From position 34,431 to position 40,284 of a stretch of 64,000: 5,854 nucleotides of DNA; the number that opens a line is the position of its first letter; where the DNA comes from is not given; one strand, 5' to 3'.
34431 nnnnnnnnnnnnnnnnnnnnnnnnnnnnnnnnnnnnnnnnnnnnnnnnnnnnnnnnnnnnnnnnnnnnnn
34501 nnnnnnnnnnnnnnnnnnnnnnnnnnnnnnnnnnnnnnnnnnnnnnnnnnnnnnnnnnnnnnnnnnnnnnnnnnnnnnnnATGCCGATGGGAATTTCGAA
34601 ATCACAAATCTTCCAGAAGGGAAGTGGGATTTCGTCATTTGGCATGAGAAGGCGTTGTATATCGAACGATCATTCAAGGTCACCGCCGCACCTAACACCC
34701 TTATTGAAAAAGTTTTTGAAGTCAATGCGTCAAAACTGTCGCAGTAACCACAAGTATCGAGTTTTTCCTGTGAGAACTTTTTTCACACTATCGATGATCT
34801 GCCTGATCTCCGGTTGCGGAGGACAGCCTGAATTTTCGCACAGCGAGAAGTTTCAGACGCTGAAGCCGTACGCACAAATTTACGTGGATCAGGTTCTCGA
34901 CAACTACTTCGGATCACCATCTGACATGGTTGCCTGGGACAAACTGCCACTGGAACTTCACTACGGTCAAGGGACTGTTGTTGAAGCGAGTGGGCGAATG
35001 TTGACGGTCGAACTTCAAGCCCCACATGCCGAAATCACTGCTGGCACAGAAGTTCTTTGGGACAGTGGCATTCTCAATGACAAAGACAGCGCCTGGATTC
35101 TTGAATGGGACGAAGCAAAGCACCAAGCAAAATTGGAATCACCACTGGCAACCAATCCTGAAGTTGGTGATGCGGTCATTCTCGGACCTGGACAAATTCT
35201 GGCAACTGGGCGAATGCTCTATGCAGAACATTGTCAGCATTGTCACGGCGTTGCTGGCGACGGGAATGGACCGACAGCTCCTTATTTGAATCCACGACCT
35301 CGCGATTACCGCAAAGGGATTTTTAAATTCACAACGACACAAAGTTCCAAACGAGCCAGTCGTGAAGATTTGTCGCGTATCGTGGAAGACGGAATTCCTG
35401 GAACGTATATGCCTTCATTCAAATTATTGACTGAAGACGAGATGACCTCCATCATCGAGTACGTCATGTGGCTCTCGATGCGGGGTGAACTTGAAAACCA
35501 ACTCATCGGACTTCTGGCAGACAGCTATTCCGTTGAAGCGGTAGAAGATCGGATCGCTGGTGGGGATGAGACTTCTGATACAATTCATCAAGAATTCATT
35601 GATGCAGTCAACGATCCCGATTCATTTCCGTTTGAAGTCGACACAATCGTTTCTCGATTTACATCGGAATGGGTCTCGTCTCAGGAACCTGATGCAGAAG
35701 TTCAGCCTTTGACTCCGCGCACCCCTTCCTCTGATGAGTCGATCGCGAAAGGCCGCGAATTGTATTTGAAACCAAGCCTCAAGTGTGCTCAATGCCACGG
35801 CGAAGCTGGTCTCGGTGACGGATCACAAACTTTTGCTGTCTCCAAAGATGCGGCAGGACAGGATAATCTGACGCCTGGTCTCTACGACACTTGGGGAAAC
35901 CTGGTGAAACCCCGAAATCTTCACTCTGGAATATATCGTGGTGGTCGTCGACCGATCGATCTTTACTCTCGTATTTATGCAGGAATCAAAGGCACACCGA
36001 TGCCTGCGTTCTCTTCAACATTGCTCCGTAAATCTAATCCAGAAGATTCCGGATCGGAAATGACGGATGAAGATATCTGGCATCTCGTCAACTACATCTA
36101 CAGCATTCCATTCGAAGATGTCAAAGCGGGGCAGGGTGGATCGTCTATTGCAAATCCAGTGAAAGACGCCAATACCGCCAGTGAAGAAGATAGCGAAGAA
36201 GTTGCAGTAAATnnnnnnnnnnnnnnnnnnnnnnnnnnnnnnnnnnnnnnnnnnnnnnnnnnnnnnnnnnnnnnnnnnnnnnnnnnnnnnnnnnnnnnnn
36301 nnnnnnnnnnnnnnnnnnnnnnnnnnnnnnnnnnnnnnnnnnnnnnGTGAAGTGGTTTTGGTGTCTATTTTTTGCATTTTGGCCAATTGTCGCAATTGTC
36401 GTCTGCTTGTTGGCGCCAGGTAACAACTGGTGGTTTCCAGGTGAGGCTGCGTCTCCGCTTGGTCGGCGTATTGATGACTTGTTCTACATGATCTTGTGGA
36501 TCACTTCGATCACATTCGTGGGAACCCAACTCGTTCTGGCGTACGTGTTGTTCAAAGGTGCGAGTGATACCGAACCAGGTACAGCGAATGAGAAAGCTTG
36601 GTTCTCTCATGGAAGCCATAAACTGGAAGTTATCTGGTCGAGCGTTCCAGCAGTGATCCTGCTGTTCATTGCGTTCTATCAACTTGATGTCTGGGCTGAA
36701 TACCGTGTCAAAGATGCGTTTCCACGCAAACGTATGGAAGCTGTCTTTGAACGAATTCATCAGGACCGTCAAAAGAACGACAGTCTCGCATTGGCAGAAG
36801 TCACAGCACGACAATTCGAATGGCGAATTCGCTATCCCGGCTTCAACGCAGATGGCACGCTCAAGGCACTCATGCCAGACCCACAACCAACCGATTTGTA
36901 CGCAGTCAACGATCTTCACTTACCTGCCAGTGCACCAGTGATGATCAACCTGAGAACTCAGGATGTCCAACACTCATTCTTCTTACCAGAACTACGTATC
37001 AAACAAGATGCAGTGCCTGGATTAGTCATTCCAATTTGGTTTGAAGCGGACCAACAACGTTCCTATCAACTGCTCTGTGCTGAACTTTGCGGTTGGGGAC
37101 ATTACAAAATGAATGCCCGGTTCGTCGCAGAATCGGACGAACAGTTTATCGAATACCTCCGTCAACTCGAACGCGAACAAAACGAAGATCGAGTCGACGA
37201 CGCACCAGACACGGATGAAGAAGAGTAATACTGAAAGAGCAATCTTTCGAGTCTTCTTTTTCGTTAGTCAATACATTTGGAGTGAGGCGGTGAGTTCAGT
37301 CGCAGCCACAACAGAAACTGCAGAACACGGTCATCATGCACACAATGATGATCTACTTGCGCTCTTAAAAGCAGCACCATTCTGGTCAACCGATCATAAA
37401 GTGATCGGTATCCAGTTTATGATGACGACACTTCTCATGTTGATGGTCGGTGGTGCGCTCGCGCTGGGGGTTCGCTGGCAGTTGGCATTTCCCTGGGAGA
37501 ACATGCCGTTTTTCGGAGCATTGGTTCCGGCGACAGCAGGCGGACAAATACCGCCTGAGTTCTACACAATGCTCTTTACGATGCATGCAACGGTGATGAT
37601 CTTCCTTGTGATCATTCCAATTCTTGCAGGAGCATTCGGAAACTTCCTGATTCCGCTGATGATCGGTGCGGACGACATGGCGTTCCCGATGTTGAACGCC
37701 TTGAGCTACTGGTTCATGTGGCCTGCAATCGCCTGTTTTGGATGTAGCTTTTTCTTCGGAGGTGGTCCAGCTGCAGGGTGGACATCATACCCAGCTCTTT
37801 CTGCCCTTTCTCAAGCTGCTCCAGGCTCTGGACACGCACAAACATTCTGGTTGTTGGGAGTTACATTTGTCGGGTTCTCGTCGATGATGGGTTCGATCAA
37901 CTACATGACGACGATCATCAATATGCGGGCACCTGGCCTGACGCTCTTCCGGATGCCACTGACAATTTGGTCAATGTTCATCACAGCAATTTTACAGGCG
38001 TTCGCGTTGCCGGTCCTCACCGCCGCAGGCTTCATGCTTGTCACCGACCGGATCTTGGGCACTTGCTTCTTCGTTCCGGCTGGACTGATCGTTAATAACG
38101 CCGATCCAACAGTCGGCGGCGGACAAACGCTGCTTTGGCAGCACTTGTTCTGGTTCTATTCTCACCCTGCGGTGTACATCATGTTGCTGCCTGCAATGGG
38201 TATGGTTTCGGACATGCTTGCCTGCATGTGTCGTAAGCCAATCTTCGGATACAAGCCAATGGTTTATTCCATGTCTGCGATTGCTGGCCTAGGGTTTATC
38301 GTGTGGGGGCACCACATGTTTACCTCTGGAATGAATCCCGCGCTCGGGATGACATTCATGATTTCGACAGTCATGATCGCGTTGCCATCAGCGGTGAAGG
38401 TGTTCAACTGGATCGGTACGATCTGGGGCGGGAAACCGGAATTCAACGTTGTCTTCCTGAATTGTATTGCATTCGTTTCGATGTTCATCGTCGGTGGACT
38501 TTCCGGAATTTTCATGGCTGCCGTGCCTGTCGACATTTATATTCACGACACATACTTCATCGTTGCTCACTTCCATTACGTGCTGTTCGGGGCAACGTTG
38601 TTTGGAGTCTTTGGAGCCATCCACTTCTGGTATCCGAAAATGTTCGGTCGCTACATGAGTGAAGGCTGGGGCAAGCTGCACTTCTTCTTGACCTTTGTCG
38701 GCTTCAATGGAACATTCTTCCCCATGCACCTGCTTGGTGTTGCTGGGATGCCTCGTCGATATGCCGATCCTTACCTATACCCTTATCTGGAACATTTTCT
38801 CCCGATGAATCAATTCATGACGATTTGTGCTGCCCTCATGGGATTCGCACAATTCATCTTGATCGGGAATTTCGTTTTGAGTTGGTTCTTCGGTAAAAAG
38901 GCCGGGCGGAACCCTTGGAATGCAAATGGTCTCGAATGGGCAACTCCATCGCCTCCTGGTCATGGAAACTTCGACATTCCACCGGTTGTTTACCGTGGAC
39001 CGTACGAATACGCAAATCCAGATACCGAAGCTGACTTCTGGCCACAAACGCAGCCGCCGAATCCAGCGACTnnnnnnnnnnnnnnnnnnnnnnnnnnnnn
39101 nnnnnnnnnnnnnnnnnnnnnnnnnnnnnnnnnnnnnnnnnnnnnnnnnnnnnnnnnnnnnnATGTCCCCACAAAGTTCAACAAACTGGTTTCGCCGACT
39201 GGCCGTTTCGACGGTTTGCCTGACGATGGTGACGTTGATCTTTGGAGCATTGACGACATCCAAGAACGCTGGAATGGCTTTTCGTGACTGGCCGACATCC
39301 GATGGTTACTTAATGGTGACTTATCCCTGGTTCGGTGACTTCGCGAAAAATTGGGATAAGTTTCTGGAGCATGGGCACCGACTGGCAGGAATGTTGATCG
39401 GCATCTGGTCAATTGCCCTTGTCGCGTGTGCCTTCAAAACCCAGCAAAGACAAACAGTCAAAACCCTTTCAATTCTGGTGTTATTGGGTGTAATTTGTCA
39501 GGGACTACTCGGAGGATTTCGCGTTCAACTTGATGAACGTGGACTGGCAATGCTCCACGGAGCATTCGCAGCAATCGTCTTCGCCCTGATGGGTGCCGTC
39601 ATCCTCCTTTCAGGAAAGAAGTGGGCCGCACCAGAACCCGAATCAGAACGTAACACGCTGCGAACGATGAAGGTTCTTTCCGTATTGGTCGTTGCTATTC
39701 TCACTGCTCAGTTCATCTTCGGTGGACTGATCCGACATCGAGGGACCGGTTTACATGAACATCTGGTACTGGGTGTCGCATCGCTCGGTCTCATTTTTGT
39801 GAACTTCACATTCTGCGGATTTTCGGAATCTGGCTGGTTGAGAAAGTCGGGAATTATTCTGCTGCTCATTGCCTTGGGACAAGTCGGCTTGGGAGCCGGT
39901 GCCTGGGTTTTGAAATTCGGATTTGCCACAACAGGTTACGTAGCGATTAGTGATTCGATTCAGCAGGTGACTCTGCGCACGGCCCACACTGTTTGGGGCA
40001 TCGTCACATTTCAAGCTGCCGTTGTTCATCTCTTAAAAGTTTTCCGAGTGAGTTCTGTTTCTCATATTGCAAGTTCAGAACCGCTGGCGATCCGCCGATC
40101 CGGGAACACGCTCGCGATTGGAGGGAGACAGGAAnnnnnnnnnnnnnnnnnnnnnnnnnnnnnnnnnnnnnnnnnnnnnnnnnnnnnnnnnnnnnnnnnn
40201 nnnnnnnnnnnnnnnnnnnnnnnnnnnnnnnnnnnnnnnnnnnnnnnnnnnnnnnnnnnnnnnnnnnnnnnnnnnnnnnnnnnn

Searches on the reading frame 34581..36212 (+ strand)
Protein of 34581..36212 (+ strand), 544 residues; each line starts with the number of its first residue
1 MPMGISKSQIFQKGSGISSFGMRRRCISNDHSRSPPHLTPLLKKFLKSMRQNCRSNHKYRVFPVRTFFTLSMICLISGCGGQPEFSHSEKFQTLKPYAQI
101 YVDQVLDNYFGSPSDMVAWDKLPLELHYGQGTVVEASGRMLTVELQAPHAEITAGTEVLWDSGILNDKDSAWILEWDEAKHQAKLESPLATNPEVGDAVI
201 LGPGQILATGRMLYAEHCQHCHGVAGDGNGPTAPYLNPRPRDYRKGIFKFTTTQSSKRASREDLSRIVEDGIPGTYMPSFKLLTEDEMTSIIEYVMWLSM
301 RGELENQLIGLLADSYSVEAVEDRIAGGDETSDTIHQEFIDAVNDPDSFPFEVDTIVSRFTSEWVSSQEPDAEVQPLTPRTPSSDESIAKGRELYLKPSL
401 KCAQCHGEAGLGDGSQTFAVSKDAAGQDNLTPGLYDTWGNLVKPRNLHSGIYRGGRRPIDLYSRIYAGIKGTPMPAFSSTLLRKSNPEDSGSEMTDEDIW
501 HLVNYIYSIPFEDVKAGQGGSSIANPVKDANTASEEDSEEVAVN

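Call 89: search_protein_families(library=pfam, proteins=[window:34581-36212:+], max_evalue=0.0001)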
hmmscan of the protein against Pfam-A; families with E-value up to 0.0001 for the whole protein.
window:34581-36212:+ (544 aa): 2 families
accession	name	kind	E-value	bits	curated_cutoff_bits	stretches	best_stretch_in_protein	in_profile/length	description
PF00034.26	Cytochrom_C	-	3.1e-21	76.9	21.3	2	208-298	2-89/90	Cytochrome c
PF13442.11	Cytochrome_CBB3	-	1.5e-19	70.5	27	1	208-295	4-68/68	Cytochrome C oxidase, cbb3-type, subunit III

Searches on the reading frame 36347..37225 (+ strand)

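Call 89: search_protein_families(library=pfam, proteins=[window:36347-37225:+], max_evalue=0.0001)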
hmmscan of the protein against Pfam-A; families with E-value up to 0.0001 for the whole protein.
window:36347-37225:+ (293 aa): 2 families
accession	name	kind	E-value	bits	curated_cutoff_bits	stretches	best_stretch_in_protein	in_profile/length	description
PF00116.26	COX2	-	1.4e-11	44.8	22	1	180-256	38-114/120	Cytochrome C oxidase subunit II, periplasmic domain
PF02790.20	COX2_TM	-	4.6e-10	40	22.8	1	33-114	10-87/88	Cytochrome C oxidase subunit II, transmembrane domain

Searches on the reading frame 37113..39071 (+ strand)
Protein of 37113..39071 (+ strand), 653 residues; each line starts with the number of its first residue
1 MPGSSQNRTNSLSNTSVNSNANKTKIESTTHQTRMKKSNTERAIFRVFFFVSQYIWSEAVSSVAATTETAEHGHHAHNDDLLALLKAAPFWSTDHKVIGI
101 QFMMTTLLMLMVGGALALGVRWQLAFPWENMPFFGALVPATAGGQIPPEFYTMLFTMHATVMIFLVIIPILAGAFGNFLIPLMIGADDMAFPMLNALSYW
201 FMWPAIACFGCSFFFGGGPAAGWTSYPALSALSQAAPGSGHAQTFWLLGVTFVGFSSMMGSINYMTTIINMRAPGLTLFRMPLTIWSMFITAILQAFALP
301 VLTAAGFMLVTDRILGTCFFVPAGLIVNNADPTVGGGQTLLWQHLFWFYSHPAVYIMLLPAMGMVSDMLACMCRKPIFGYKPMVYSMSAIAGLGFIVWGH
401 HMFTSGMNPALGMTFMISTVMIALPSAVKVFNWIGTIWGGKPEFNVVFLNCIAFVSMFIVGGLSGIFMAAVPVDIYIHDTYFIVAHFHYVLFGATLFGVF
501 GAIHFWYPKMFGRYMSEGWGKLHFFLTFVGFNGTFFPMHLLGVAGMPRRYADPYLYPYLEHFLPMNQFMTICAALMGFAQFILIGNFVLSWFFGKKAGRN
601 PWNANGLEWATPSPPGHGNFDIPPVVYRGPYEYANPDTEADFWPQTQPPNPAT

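Call 89: search_protein_families(library=pfam, proteins=[window:37113-39071:+], max_evalue=0.0001)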
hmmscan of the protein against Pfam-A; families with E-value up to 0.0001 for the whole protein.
window:37113-39071:+ (653 aa): 1 family
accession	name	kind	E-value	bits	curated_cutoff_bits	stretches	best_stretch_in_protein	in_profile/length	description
PF00115.25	COX1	-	2.8e-145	485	34.8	1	98-574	2-435/436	Cytochrome C and Quinol oxidase polypeptide I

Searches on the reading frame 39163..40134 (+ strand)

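Call 89: search_protein_families(library=pfam, proteins=[window:39163-40134:+], max_evalue=0.0001)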
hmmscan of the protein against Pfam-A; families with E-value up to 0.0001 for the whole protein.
window:39163-40134:+ (324 aa): 1 family
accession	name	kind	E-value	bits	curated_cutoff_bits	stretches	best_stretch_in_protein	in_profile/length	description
PF02628.20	COX15-CtaA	-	1.4e-15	57.6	29.9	2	66-197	75-211/322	Cytochrome oxidase assembly protein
